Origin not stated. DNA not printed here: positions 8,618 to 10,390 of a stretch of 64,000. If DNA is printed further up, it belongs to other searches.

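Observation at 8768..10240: Single-polypeptide RnfD/NqrB-like membrane domain fused to NqrF/FNR-like reductase domain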

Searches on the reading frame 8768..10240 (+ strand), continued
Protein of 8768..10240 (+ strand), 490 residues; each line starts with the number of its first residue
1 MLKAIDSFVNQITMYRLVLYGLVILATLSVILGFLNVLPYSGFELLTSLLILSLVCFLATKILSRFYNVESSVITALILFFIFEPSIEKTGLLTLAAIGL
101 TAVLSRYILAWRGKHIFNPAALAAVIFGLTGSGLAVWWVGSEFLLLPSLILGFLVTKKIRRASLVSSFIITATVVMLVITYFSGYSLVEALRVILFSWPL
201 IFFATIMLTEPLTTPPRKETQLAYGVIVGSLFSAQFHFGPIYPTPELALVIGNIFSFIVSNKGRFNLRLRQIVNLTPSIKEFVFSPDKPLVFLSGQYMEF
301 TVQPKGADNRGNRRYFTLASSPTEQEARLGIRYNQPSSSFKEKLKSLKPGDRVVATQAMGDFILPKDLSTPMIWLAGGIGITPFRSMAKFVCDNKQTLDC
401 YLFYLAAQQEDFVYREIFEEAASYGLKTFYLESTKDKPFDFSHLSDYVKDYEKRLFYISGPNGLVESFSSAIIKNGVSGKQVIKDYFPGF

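Call 24: find_encoding_contigs(protein=P0084, flank=6000, max_places=2)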
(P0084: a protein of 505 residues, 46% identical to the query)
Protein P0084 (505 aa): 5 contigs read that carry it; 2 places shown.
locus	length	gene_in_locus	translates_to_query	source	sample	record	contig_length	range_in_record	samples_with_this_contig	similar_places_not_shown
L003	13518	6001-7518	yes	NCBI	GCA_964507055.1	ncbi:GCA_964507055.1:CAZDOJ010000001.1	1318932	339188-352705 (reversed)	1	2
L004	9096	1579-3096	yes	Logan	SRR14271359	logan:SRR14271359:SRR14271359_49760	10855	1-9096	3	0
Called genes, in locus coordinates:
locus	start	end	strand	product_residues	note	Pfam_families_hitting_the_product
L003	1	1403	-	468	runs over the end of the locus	PF07690:MFS_1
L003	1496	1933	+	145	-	PF22381:Staph_reg_Sar_Rot, PF12802:MarR_2, PF01047:MarR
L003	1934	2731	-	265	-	-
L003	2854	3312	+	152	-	-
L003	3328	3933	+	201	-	PF01327:Pep_deformylase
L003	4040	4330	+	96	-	-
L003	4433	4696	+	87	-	PF12674:Zn_ribbon_2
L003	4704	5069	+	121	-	PF06262:Zincin_1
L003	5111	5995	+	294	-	PF02424:ApbE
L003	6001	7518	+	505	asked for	PF00175:NAD_binding_1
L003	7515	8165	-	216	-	PF01863:YgjP-like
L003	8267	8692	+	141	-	PF12802:MarR_2, PF01047:MarR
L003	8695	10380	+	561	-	PF00083:Sugar_tr, PF06609:TRI12, PF07690:MFS_1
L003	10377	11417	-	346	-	PF01757:Acyl_transf_3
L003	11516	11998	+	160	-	-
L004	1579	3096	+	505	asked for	PF00175:NAD_binding_1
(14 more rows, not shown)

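Call 25: predict_structure(alignment_id=A2)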
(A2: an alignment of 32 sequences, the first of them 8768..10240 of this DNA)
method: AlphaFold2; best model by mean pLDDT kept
length: 490 residues; sequences in the alignment: 32
mean_pLDDT: 87.5   pTM: 0.84
mean pLDDT of the five models: 87.5, 86.2, 84.8, 83.6, 82.3
residues with pLDDT >= 90: 254; 70-90: 205; 50-70: 29; < 50: 2
segments of 3 or more residues with pLDDT < 50: none
pLDDT, mean of each block of 10 residues (from residue 1): 76 86 96 94 96 94 71 91 93 94 84 78 90 81 89 89 93 90 85 71 91 86 95 82 88 90 86 92 92 89 72 84 93 81 91 83 91 93 96 95 91 94 96 74 82 93 85 88 73
secondary structure, 60 per line:
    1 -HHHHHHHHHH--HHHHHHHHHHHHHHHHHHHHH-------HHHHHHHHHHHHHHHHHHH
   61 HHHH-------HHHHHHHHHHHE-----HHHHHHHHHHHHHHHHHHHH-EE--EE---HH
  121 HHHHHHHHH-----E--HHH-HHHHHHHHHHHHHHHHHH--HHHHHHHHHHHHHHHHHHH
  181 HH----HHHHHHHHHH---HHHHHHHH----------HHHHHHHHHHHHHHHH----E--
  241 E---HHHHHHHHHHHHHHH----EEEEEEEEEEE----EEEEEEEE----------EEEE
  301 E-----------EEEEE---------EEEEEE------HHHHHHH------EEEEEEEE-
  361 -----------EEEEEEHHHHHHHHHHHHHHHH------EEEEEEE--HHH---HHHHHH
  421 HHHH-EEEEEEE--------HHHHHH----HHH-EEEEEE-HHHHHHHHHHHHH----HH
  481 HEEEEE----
elements in order: H2-11 H14-34 H42-64 H72-82 H89-108 H119-129 H142-159 H162-182 H187-196 H200-207 H218-233 H245-259 E264-274 E279-286 E297-301 E313-317 E327-332 H339-345 E352-359 E372-377 H378-393 E400-406 H415-424 E426-432 H441-446 E455-460 H462-474 E482-486
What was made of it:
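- Checked: AlphaFold2 gives a confident model (pLDDT 87.5, pTM 0.84) with a helical membrane domain at 1-259 and a beta-barrel plus Rossmann module from 264 (call 25).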

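Call 29: fold_search(model_id=the predicted structure, library=pdb)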
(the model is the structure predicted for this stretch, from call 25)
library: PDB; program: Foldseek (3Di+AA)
matches with E <= 10: 1404; with E <= 0.001: 321
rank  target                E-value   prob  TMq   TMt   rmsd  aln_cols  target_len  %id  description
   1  6o0a                  9.0e-16  1.00  0.44  0.55  13.0       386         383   14  Crystal structure of flavohemoglobin from Malassezia yamatoensis with bound FAD and heme determined by iron SAD phasing (released 2019-03-06)
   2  5ogx                  1.5e-15  1.00  0.41  0.60   3.2       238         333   22  Crystal structure of Amycolatopsis cytochrome P450 reductase GcoB. (released 2018-07-04)
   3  1gvh                  4.8e-15  1.00  0.42  0.51   7.4       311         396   16  The X-ray structure of ferric Escherichia coli flavohemoglobin reveals an unespected geometry of the distal heme pocket (released 2002-08-06)
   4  8qta                  8.7e-15  1.00  0.38  0.46  14.6       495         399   17  Cryo-EM structure of Streptococcus pneumoniae NADPH oxidase F397A mutant in complex with NADPH (released 2024-07-24)
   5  8qt6                  2.4e-14  1.00  0.40  0.48  15.8       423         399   18  Cryo-EM structure of Streptococcus pneumoniae NADPH oxidase (released 2024-07-24)
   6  4g1v                  8.9e-14  1.00  0.42  0.51  11.9       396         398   14  X-ray structure of yeast flavohemoglobin (released 2012-11-14)
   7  4eh1_B                1.3e-13  1.00  0.39  0.77   4.1       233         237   19  Crystal Structure of the Flavohem-like-FAD/NAD Binding Domain of Nitric Oxide Dioxygenase from Vibrio cholerae O1 biov (released 2012-04-25)
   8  4eh1_A                1.4e-13  1.00  0.40  0.79   3.7       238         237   19  Crystal Structure of the Flavohem-like-FAD/NAD Binding Domain of Nitric Oxide Dioxygenase from Vibrio cholerae O1 biov (released 2012-04-25)
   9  3jqq_F                1.7e-13  1.00  0.39  0.72   3.9       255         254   17  Crystal structure of the H286K mutant of Ferredoxin-NADP+ reductase from Plasmodium falciparum in complex with 2'P-AMP (released 2010-01-12)
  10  4wqm                  1.9e-13  1.00  0.39  0.57   3.8       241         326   19  Structure of the toluene 4-monooxygenase NADH oxidoreductase T4moF, K270S K271S variant (released 2015-09-09)
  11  8qq1_F                2.2e-13  1.00  0.38  0.81   3.4       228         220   20  SpNOX dehydrogenase domain, mutant F397W in complex with Flavin adenine dinucleotide (FAD) (released 2024-05-08)
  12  1krh_A                2.4e-13  1.00  0.40  0.57   3.7       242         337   21  X-ray Structure of Benzoate Dioxygenase Reductase (released 2002-05-15)
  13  7ylr                  2.6e-13  1.00  0.40  0.59   3.8       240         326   18  Structure of a bacteria protein (released 2023-06-14)
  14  3jqp_C                3.8e-13  1.00  0.39  0.69   4.6       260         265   19  Crystal structure of the H286L mutant of Ferredoxin-NADP+ reductase from Plasmodium falciparum with 2'P-AMP (released 2010-01-12)
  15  7qty                  5.2e-13  1.00  0.41  0.69   5.4       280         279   18  X-ray structure of FAD domain of NqrF of Klebsiella pneumoniae (released 2022-02-09)
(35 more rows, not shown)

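Call 47: find_related_loci(query=A2, collection=genome_contigs, flank=5000)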
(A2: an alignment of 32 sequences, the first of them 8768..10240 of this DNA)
Query A2 (490 aa) in genome_contigs; peptide patterns used: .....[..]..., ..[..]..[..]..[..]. (x = any residue, [..] = any of these).
600 stretches matched a pattern (row limit reached: there are more); 450 encode a relative of the query (tblastn E <= 1e-3); the best 80 are kept; 80 distinct loci.
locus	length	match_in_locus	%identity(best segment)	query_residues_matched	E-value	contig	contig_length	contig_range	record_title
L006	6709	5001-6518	45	1-490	1e-135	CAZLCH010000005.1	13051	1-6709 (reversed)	MAG TPA_asm: uncultured Gammaproteobacteria bacterium isolate SRP173033_co3_113 genome assembly, contig: NODE_6316_lengt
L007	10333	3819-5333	45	1-490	2e-131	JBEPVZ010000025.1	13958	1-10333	MAG: Candidatus Daviesbacteria bacterium isolate 22E.vamb.044 NODE_3802_length_13958_cov_6.964900, whole genome shotgun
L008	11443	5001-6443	45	2-490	5e-130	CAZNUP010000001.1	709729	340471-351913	MAG TPA_asm: uncultured Gammaproteobacteria bacterium isolate SRP292972_co3_34 genome assembly, contig: NODE_7_length_70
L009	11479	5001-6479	46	2-490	3e-129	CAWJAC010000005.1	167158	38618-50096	MAG: Candidatus Zambryskibacteria bacterium isolate MFD03726.bin.2.15 genome assembly, contig: contig_71664, whole genom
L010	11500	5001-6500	44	5-490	5e-127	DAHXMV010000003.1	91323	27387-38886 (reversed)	MAG TPA_asm: Candidatus Amesbacteria bacterium isolate clean1627 NODE_3_length_91323_cov_18.121024, whole genome shotgun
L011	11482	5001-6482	44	1-490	1e-125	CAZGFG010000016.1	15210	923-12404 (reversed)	MAG TPA_asm: uncultured Gammaproteobacteria bacterium isolate binchicken_co125_1135 genome assembly, contig: NODE_7891_l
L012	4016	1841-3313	44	2-490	3e-127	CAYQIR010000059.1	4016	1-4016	MAG TPA_asm: uncultured Candidatus Saccharibacteria bacterium isolate binchicken_co38_1169 genome assembly, contig: NODE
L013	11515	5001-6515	42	1-490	8e-125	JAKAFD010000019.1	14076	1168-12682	MAG: bacterium isolate WY1.bin77 NODE_6724_length_14076_cov_3.143093, whole genome shotgun sequence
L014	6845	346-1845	43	1-490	9e-125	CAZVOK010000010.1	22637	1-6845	MAG TPA_asm: uncultured Candidatus Peribacteria bacterium isolate binchicken_co105_403 genome assembly, contig: NODE_281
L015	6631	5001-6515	45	1-490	1e-122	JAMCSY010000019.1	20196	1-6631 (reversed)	MAG: Patescibacteria group bacterium isolate FK_Sedi_A_Bin.193 NODE_6037_length_20196_cov_13.1712, whole genome shotgun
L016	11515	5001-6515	44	1-490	5e-122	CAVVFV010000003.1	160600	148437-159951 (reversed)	MAG: Candidatus Falkowbacteria bacterium isolate MFD01188.bin.1.43 genome assembly, contig: contig_22778, whole genome s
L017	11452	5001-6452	41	2-490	2e-121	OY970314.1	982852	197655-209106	MAG: Candidatus Woesebacteria bacterium isolate MFD01299.bin.c.5 genome assembly, chromosome: 1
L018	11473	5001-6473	42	1-490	2e-120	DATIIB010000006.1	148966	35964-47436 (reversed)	MAG TPA_asm: Candidatus Saccharimonadales bacterium isolate SMAG_U15653 k141_712240, whole genome shotgun sequence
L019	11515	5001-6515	41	1-490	4e-120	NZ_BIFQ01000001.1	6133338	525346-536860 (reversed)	Dictyobacter aurantiacus strain S27 sequence1, whole genome shotgun sequence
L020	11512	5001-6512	42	1-490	3e-119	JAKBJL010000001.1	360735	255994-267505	MAG: bacterium isolate DBS2-5.bin62 NODE_3_length_360735_cov_7.981462, whole genome shotgun sequence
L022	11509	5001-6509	41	1-490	1e-117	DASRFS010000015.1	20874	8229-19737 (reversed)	MAG TPA_asm: Patescibacteria group bacterium isolate SMAG_U10038 k141_1689002, whole genome shotgun sequence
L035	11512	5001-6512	41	1-489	3e-111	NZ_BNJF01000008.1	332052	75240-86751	Ktedonospora formicarum strain SOSP1-1 sequence08, whole genome shotgun sequence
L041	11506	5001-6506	41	2-489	2e-107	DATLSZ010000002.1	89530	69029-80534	MAG TPA_asm: Candidatus Acidiferrales bacterium isolate SMAG_U13943 k141_94805, whole genome shotgun sequence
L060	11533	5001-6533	39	1-490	3e-95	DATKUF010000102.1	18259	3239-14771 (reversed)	MAG TPA_asm: Spirochaetia bacterium isolate SMAG_U14100 k141_209532, whole genome shotgun sequence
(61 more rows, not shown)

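Call 63: search_protein_families(library=pfam, proteins=[L035:3773-4258:+, L041:6565-7557:-, L041:7559-8344:-, L060:9296-11380:-, L022:243-1481:+, L019:4261-5004:+, L019:5001-6521:+], max_evalue=0.001)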
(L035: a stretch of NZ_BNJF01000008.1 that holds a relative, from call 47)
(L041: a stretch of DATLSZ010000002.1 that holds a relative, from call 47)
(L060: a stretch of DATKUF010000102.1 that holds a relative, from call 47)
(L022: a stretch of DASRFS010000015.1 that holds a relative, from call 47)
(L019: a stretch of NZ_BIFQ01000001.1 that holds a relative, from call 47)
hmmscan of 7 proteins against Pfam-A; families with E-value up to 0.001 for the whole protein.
L035:3773-4258:+ (161 aa): 1 family
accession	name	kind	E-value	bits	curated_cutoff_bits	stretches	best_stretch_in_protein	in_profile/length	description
PF04205.19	FMN_bind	-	1.1e-10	42.5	22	1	82-157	2-77/77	FMN-binding domain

L041:6565-7557:- (330 aa): 5 families
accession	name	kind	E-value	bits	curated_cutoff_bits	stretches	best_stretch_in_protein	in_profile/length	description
PF02518.31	HATPase_c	-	7.1e-33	113.8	26.4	1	220-327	2-110/111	Histidine kinase-, DNA gyrase B-, and HSP90-like ATPase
PF00512.31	HisKA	-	4e-13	49.7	26.9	1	109-171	3-64/66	His Kinase A (phospho-acceptor) domain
PF14501.12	HATPase_c_5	-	8.5e-06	26.1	22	1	224-315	6-93/102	GHKL domain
PF13581.12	HATPase_c_2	-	0.00082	19.8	27.4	0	231-302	43-110/127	Histidine kinase-like ATPase domain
PF13589.12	HATPase_c_3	-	0.00088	19.7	25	0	229-327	8-106/137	Histidine kinase-, DNA gyrase B-, and HSP90-like ATPase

L041:7559-8344:- (261 aa): 2 families
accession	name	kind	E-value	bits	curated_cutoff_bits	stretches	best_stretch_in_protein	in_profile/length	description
PF00072.30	Response_reg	-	1.8e-29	102.5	30.2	1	41-151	1-111/111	Response regulator receiver domain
PF00486.34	Trans_reg_C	-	2.5e-27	95.2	26.2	1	185-258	3-76/77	Transcriptional regulatory protein, C terminal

L060:9296-11380:- (694 aa): 5 families
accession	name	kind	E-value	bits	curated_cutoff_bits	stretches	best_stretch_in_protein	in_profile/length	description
PF12704.14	MacB_PCD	-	1.4e-48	166.4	27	1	311-533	1-206/207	MacB-like periplasmic core domain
PF00005.33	ABC_tran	-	3.4e-30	105.9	25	1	47-196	1-136/137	ABC transporter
PF02687.27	FtsX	-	5e-22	78.6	25.5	1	574-687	2-120/120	FtsX-like permease C-terminal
PF13304.12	AAA_21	-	0.00012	22.7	27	0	59-87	1-26/304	AAA domain, putative AbiEii toxin, Type IV TA system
PF02463.25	SMC_N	-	0.00022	21.2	40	0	166-239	134-210/220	RecF/RecN/SMC N terminal domain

L022:243-1481:+ (412 aa): 4 families
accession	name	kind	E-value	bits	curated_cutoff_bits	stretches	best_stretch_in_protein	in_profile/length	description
PF16576.10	HlyD_D23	-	4.2e-13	49.5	30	1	59-276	6-185/214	Barrel-sandwich domain of CusB or HlyD membrane-fusion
PF13437.12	HlyD_3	-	2.3e-10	41.6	22.2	1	193-297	1-96/106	HlyD family secretion protein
PF00364.28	Biotin_lipoyl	-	1.1e-05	25.6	22.1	1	71-100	43-72/73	Biotin-requiring enzyme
PF13533.13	Biotin_lipoyl_2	-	0.00016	21.9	29.8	1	73-99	3-29/32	Biotin-lipoyl like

L019:4261-5004:+ (247 aa): 1 family
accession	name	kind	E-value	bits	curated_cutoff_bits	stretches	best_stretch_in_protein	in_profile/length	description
PF02424.20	ApbE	-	9.4e-40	137.2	25.6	2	92-224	126-263/266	ApbE family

L019:5001-6521:+ (506 aa): 4 families
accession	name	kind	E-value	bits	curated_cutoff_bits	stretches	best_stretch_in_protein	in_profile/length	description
PF00175.26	NAD_binding_1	-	1.5e-16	61.4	22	1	378-484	1-108/109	Oxidoreductase NAD-binding domain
PF03116.20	NQR2_RnfD_RnfE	-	5e-09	36.4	27.7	1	139-263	166-286/296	NQR2, RnfD, RnfE family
PF08030.17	NAD_binding_6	-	0.00024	21.6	22.2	1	375-429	3-65/156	Ferric reductase NAD binding domain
PF00970.30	FAD_binding_6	-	0.00043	21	21.1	1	272-342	3-74/99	Oxidoreductase FAD-binding domain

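Call 67: find_encoding_contigs(protein=window:8768-10240:+, flank=3000, max_places=3)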
Protein window:8768-10240:+ (490 aa): 4 contigs read that carry it; 3 places shown.
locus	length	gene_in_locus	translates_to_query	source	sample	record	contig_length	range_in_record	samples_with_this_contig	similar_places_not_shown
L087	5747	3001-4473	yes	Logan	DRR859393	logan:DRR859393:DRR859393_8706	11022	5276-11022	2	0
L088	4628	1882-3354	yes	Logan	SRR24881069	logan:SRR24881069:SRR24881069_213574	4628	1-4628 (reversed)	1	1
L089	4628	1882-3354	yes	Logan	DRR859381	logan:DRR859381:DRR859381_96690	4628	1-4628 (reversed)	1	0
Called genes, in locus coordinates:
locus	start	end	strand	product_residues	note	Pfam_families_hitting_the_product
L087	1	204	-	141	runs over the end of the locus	-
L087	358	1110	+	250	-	PF20582:UPF0758_N, PF04002:RadC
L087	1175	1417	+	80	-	-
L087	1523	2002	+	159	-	-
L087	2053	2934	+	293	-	PF02424:ApbE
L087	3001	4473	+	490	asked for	PF00175:NAD_binding_1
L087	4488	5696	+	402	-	PF02655:ATP-grasp_3 (weak)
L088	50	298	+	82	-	-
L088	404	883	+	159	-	-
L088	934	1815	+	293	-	PF02424:ApbE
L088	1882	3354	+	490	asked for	PF00175:NAD_binding_1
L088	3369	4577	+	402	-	PF02655:ATP-grasp_3 (weak)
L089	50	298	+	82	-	-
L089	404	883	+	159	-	-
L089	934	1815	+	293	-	PF02424:ApbE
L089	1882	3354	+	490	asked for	PF00175:NAD_binding_1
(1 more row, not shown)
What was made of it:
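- Checked: The identical protein is encoded on independent contigs from three sequencing runs (call 67).
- The identical ORF occurs on independent contigs (call 67).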
